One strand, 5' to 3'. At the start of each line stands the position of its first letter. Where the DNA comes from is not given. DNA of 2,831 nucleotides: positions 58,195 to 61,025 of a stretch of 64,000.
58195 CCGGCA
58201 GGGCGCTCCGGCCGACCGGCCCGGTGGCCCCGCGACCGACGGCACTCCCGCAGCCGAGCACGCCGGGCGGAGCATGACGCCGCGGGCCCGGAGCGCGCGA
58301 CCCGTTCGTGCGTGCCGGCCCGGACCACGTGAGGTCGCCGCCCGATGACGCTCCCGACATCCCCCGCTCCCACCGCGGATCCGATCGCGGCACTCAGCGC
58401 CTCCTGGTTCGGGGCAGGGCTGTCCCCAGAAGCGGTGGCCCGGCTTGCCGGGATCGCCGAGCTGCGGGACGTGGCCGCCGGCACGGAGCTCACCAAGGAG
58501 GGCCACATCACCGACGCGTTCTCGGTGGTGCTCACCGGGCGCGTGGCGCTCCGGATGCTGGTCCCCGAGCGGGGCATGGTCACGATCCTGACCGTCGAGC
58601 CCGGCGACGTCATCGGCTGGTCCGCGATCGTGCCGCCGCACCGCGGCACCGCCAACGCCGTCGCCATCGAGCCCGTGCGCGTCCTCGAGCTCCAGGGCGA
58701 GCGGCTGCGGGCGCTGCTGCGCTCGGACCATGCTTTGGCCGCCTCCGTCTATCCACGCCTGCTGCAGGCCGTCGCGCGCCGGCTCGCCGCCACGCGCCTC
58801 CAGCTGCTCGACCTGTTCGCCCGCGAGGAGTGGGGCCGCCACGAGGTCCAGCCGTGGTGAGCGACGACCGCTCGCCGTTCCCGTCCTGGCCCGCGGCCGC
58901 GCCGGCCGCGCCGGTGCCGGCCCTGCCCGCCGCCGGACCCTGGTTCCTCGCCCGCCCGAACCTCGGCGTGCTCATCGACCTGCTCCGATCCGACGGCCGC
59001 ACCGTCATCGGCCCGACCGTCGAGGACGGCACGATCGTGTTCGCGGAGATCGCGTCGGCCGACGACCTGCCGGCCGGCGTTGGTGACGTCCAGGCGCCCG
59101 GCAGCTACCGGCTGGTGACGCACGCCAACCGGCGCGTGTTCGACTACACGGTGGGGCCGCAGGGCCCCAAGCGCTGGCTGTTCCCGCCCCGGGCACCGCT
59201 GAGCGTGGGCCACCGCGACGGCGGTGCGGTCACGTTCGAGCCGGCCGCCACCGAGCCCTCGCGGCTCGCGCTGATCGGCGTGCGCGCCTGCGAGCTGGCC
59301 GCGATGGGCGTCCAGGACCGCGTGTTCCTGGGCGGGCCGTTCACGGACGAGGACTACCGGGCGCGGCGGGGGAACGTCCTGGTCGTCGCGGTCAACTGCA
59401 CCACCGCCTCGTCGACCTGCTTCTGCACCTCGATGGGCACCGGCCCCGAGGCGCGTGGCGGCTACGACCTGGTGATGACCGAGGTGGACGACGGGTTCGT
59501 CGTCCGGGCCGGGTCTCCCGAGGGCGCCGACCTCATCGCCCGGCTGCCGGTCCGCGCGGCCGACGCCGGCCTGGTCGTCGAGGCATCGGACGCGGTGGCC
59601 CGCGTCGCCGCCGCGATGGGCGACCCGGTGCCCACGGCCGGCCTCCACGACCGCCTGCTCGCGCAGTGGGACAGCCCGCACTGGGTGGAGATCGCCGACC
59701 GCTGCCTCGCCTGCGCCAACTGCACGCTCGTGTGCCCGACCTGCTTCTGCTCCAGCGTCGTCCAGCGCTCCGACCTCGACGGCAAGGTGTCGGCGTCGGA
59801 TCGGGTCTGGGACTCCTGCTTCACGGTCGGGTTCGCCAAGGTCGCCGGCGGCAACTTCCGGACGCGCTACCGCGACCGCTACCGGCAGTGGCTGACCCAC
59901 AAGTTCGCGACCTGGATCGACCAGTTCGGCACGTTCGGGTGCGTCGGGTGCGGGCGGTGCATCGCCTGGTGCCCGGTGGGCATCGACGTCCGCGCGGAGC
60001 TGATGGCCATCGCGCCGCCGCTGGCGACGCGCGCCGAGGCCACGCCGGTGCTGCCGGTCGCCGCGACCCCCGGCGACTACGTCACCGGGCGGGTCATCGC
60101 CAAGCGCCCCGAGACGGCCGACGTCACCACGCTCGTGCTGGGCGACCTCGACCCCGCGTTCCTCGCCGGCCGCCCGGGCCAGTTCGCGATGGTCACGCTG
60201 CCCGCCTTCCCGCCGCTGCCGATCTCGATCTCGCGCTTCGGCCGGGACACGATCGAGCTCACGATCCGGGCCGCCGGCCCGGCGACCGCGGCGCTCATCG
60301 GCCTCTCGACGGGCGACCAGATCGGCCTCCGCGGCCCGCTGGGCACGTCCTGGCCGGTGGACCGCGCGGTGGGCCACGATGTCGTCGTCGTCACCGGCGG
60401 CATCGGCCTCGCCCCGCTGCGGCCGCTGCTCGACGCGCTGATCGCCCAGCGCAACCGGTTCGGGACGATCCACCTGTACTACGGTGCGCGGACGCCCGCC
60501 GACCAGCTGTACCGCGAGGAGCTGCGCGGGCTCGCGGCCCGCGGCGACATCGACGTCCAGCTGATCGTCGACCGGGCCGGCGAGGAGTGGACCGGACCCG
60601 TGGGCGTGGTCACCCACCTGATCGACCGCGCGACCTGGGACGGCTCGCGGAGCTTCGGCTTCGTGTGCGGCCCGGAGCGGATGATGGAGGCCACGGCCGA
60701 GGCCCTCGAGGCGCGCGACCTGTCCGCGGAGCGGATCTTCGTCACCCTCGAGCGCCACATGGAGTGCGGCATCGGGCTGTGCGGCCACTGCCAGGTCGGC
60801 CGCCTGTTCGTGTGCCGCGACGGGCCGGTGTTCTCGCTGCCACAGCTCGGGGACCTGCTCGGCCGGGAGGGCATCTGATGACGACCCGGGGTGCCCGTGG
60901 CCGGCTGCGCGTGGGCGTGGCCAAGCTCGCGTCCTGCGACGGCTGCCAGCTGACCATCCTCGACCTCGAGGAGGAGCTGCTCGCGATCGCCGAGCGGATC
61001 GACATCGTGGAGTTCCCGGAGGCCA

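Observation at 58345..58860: Stand-alone cNMP-binding-fold gene translationally coupled to a group 3b [NiFe]-hydrogenase operon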

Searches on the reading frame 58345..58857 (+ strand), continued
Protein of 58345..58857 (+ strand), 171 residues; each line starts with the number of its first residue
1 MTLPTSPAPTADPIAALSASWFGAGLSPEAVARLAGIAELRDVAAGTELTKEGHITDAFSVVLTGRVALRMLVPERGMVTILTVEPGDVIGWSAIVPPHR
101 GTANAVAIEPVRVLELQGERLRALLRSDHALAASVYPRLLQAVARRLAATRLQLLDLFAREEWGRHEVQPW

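Call 69: search_solved_structures(query=A1, max_evalue=0.000001, show_alignments=3)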
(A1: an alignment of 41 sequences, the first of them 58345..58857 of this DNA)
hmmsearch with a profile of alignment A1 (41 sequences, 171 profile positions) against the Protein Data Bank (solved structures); distinct sequences matched with E-value up to 0.000001: 9.
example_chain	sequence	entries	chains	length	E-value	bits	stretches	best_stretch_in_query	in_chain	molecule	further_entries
3mdp_A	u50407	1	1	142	7.3e-12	48.9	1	22-147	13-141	Cyclic nucleotide-binding domain (CNMP-BD) protein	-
3r6s_A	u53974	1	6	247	9.9e-09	38.8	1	17-160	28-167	transcription regulator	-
4byy_A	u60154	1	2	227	1.1e-08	38.6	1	17-160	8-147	TRANSCRIPTIONAL REGULATOR, CRP/FNR FAMILY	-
4cyd_A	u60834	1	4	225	1.2e-08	38.5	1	18-160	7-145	PROBABLE TRANSCRIPTION REGULATOR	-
3i54_A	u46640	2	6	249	2e-08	37.7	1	22-161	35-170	Transcriptional regulator, Crp/Fnr family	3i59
3d0s_A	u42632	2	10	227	2.2e-08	37.6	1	23-161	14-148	TRANSCRIPTIONAL REGULATORY PROTEIN | PROBABLE TRANSCRIPTIONAL REGULATORY PROTEIN (PROBABLY CRP/ FNR-FAMILY)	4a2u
3mzh_A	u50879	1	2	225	2.5e-08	37.5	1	24-161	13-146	PROBABLE TRANSCRIPTIONAL REGULATORY PROTEIN (PROBABLY CRP/FNR-FAMILY)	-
3h3u_A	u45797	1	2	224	2.6e-08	37.4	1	24-161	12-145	PROBABLE TRANSCRIPTIONAL REGULATORY PROTEIN (PROBABLY CRP/FNR-FAMILY)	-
3gyd_A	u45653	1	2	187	2.5e-07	34.2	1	26-147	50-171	Cyclic nucleotide-binding domain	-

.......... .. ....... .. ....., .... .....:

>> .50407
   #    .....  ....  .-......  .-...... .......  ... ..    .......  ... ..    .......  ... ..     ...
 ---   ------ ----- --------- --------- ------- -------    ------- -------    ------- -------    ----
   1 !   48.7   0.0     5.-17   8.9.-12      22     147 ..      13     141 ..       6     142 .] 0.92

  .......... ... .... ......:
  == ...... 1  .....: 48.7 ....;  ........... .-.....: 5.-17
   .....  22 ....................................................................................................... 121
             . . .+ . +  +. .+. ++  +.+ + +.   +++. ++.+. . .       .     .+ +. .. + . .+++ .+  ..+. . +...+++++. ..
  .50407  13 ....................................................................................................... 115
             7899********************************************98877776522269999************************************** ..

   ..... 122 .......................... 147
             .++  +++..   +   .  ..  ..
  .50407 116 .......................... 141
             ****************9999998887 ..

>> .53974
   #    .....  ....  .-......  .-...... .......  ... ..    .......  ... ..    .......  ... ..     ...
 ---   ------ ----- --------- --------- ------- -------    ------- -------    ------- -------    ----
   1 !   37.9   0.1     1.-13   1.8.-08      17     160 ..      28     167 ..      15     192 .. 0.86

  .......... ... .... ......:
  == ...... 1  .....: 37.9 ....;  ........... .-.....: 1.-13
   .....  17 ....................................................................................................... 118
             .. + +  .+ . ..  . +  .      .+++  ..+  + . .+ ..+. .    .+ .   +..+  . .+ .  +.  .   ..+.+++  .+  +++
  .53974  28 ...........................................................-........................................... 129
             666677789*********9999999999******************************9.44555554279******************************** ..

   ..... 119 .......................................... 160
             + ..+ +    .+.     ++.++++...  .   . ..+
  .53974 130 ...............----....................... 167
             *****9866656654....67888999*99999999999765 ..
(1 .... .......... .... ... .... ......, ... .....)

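Call 71: find_encoding_contigs(protein=P0265, flank=6000, max_places=1)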
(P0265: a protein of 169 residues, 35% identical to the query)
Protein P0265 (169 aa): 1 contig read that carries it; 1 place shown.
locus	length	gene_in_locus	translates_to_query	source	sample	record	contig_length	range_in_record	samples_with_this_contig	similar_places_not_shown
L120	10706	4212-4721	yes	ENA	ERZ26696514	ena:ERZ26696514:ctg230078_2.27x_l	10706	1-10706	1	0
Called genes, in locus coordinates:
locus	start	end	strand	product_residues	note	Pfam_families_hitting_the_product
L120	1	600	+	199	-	?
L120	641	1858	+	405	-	PF00069:Pkinase, PF07714:PK_Tyr_Ser-Thr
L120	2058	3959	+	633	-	PF03781:FGE-sulfatase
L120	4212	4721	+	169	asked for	PF00027:cNMP_binding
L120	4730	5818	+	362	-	PF12838:Fer4_7 (faint), PF17179:Fer4_22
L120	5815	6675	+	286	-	PF00175:NAD_binding_1, PF10418:DHODB_Fe-S_bind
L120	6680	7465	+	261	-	PF01058:Oxidored_q6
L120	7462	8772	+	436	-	PF00374:NiFeSe_Hases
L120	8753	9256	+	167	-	-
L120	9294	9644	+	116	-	PF01155:HypA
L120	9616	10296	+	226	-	PF02492:cobW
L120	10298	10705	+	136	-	?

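Call 72: find_encoding_contigs(protein=P0235, flank=6000, max_places=1)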
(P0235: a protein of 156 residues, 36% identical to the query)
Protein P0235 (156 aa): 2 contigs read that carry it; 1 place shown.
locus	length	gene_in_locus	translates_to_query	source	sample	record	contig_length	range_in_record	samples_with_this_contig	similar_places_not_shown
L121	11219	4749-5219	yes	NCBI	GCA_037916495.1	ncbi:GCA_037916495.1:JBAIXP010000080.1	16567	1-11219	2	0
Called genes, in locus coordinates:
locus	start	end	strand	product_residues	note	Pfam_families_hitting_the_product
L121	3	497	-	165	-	?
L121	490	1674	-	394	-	PF01855:POR_N, PF02780:Transketolase_C (weak), PF17147:PFOR_II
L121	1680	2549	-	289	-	PF01558:POR, PF12797:Fer4_2 (faint), PF00037:Fer4 (faint), PF13237:Fer4_10 (weak), PF14697:Fer4_21, PF25160:LdpA_Fe-S-bd (weak), PF12838:Fer4_7 (weak), PF13187:Fer4_9 (weak)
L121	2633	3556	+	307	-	PF01063:Aminotran_4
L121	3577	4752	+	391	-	PF12838:Fer4_7 (faint), PF13534:Fer4_17 (faint), PF13746:Fer4_18 (faint), PF13237:Fer4_10 (faint), PF17179:Fer4_22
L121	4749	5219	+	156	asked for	PF00027:cNMP_binding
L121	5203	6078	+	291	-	PF00175:NAD_binding_1, PF10418:DHODB_Fe-S_bind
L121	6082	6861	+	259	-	PF01058:Oxidored_q6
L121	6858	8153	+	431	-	PF00374:NiFeSe_Hases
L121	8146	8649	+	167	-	PF01750:HycI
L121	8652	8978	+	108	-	PF01155:HypA (weak)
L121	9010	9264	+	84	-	PF01455:HupF_HypC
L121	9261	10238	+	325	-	PF00892:EamA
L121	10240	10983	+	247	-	PF19927:DUF6390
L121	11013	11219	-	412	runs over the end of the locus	PF03116:NQR2_RnfD_RnfE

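Call 73: find_encoding_contigs(protein=P0306, flank=6000, max_places=1)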
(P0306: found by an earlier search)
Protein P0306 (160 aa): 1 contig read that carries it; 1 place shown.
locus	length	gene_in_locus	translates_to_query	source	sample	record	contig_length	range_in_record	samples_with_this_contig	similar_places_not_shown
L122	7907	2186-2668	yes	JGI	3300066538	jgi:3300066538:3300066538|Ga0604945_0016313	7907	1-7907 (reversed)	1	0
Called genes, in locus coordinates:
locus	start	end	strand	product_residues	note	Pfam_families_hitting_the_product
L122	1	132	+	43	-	?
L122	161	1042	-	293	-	PF00296:Bac_luciferase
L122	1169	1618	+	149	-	PF12802:MarR_2, PF01047:MarR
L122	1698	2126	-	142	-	-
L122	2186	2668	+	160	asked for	PF00027:cNMP_binding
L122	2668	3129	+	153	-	PF08818:DUF1801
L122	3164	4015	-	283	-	-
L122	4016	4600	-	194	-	PF02517:Rce1-like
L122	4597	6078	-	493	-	PF13433:Peripla_BP_5 (faint), PF13458:Peripla_BP_6, PF01094:ANF_receptor (faint)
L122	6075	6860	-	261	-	-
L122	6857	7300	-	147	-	PF14347:DUF4399 (faint)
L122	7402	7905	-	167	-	?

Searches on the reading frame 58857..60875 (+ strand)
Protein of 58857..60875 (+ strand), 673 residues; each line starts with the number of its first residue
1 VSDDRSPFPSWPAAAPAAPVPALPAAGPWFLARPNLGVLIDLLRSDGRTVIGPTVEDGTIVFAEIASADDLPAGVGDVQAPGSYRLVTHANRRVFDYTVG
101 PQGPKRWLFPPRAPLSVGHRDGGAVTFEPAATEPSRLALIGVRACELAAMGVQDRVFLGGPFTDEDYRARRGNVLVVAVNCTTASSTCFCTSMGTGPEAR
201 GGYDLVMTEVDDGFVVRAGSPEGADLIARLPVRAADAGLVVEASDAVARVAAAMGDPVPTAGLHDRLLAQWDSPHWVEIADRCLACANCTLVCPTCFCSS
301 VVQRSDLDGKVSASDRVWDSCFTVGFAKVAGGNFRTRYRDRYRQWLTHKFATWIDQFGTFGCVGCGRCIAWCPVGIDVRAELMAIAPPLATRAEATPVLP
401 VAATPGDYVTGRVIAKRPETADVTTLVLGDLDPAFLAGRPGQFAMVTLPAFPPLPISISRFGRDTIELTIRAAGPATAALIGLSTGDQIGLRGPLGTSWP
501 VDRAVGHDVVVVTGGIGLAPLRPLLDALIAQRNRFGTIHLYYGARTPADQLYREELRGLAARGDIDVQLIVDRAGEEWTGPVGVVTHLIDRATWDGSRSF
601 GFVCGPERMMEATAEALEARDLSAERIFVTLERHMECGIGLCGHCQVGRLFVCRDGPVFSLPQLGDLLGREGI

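Call 3: search_protein_families(library=pfam, proteins=[window:58857-60875:+], max_evalue=0.01)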
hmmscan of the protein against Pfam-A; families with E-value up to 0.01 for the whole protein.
window:58857-60875:+ (673 aa): 11 families
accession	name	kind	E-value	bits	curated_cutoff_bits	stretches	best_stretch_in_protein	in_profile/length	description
PF17179.9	Fer4_22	-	9.3e-31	107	27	1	282-376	1-95/95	4Fe-4S dicluster domain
PF00175.26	NAD_binding_1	-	6.1e-15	56.3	22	1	512-614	2-108/109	Oxidoreductase NAD-binding domain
PF10418.14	DHODB_Fe-S_bind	-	1.9e-09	37.5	23.9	1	632-663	1-39/41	Iron-sulfur cluster binding domain of dihydroorotate dehydrogenase B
PF13237.11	Fer4_10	-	6.1e-07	29.7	25.5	1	361-377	8-22/53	4Fe-4S dicluster domain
PF12838.12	Fer4_7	-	4.1e-06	27.6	27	1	356-376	32-52/52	4Fe-4S dicluster domain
PF13183.11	Fer4_8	-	6.6e-05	23.8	27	1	280-376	2-68/68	4Fe-4S dicluster domain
PF13534.11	Fer4_17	-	0.00011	23.2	22.2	0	273-295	36-58/61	4Fe-4S dicluster domain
PF14697.11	Fer4_21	-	0.00017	22.1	35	0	275-296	33-54/59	4Fe-4S dicluster domain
PF25160.1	LdpA_Fe-S-bd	-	0.00061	20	27.6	1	361-375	27-41/49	LdpA Fe-S cluster-binding domain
PF12797.12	Fer4_2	-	0.00073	19.8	24.5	0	280-295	7-22/22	4Fe-4S binding domain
PF13746.11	Fer4_18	-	0.00076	20.1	27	1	351-382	50-81/114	4Fe-4S dicluster domain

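Call 4: search_protein_families(library=ncbifam, proteins=[window:58857-60875:+], max_evalue=0.01)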
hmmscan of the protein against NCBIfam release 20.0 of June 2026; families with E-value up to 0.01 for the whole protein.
window:58857-60875:+ (673 aa): 36 families (the best 25 are shown)
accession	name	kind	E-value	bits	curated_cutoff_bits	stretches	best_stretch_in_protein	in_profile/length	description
NF006220.0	PRK08345.1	subfamily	3.5e-51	174.2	395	1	439-660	44-283/294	cytochrome-c3 hydrogenase subunit gamma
TIGR02911.1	sulfite_red_B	equivalog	3.2e-46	157.6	288.6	1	439-660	32-252/261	anaerobic sulfite reductase subunit AsrB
NF040829.1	sulfhyd_ShyB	equivalog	9.7e-44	149.7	690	1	87-377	39-321/334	NAD(P)-dependent hydrogenase/sulfhydrogenase 2 subunit beta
NF000796.0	PRK00054.1-1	equivalog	2.8e-42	144.7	224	1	418-666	13-237/254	dihydroorotate dehydrogenase electron transfer subunit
NF040830.1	sulfhyd_ShyC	equivalog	1.5e-41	142.4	600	1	438-660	39-277/288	NAD(P)-dependent hydrogenase/sulfhydrogenase 2 subunit gamma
NF040835.1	sulfhyd_HydG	equivalog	2.8e-41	141.7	650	1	439-660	51-280/292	NADPH-dependent hydrogenase/sulfhydrogenase 1 subunit gamma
NF040833.1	sulfhyd_HydB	equivalog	4.4e-41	140.9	750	1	85-385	38-335/367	NADPH-dependent hydrogenase/sulfhydrogenase 1 subunit beta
TIGR02910.1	sulfite_red_A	equivalog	7.5e-37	127.3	323.15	1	134-376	87-317/334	anaerobic sulfite reductase subunit AsrA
NF000798.0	PRK00054.1-3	equivalog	5e-26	91.8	219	1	437-660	30-238/244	dihydroorotate dehydrogenase electron transfer subunit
NF000799.0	PRK00054.1-4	equivalog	6.2e-21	74.6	314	1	440-661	35-253/258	dihydroorotate dehydrogenase electron transfer subunit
NF004862.0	PRK06222.1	subfamily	9.9e-20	71.2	220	1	439-660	29-244/281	sulfide/dihydroorotate dehydrogenase-like FAD/NAD-binding protein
NF009414.0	PRK12778.1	equivalog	2.3e-17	62.5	1103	1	439-660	29-244/752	bifunctional dihydroorotate dehydrogenase B NAD binding subunit/NADPH-dependent glutamate synthase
NF008822.0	PRK11872.1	equivalog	9.1e-17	61.1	402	1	485-629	190-332/341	anthranilate 1,2-dioxygenase electron transfer component AntC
NF058606.1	GlBtMonoRdsGbcB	equivalog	4.1e-14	52.2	500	1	419-621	24-236/362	glycine betaine monooxygenase reductase subunit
NF040810.1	BenC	equivalog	7.2e-14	51.7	430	1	484-628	185-326/333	benzoate 1,2-dioxygenase electron transfer component BenC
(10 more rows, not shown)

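Call 41: search_solved_structures(query=window:58857-60875:+, max_evalue=0.00001)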
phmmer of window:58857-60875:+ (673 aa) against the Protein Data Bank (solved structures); distinct sequences matched with E-value up to 0.00001: 25.
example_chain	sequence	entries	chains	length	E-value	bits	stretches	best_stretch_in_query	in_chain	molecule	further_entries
9nez_B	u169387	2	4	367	7e-40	140.3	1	87-383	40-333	Sulfhydrogenase 1 subunit beta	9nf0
9nez_C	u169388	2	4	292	1.3e-38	136.1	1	438-661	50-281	Sulfhydrogenase 1 subunit gamma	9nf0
5ksw_B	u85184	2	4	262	8.3e-17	64.1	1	420-663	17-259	Dihydroorotate dehydrogenase B (NAD(+)), electron transfer subunit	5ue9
1ep1_B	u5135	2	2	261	1.4e-13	53.4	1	438-664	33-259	DIHYDROOROTATE DEHYDROGENASE B (PYRK SUBUNIT)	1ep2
1ep3_B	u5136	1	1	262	1.4e-13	53.4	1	438-664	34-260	DIHYDROOROTATE DEHYDROGENASE B (PYRK SUBUNIT)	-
4ylf_A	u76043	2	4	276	2e-13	52.9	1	437-660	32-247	Dihydroorotate dehydrogenase B (NAD(+)), electron transfer subunit homolog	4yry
5jca_S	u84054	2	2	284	7.7e-12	47.7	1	438-660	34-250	NADH-dependent Ferredoxin:NADP Oxidoreductase (NfnI) subunit beta | NADH-dependent Ferredoxin:NADP Oxidoreductase subunit beta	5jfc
7c3a_A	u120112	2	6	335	7.1e-09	37.9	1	403-626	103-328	Ferredoxin reductase component of carbazole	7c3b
8ad3_A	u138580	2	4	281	1.9e-08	36.5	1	477-626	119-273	Na(+)-translocating NADH-quinone reductase subunit F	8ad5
4u9u_A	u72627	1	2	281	1.9e-08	36.5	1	477-626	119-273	Na(+)-translocating NADH-quinone reductase subunit F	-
8ad4_A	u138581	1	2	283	1.9e-08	36.4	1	477-626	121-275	Na(+)-translocating NADH-quinone reductase subunit F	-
4uaj_A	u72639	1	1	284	1.9e-08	36.4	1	477-626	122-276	Na(+)-translocating NADH-quinone reductase subunit F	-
7rom_A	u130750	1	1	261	2.9e-08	35.8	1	458-613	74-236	NADH-cytochrome b5 reductase 1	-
7xk3_F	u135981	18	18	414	3.4e-08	35.6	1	477-626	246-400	Na(+)-translocating NADH-quinone reductase subunit F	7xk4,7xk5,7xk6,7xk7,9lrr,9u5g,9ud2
8a1t_F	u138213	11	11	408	3.5e-08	35.6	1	477-626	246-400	Na(+)-translocating NADH-quinone reductase subunit F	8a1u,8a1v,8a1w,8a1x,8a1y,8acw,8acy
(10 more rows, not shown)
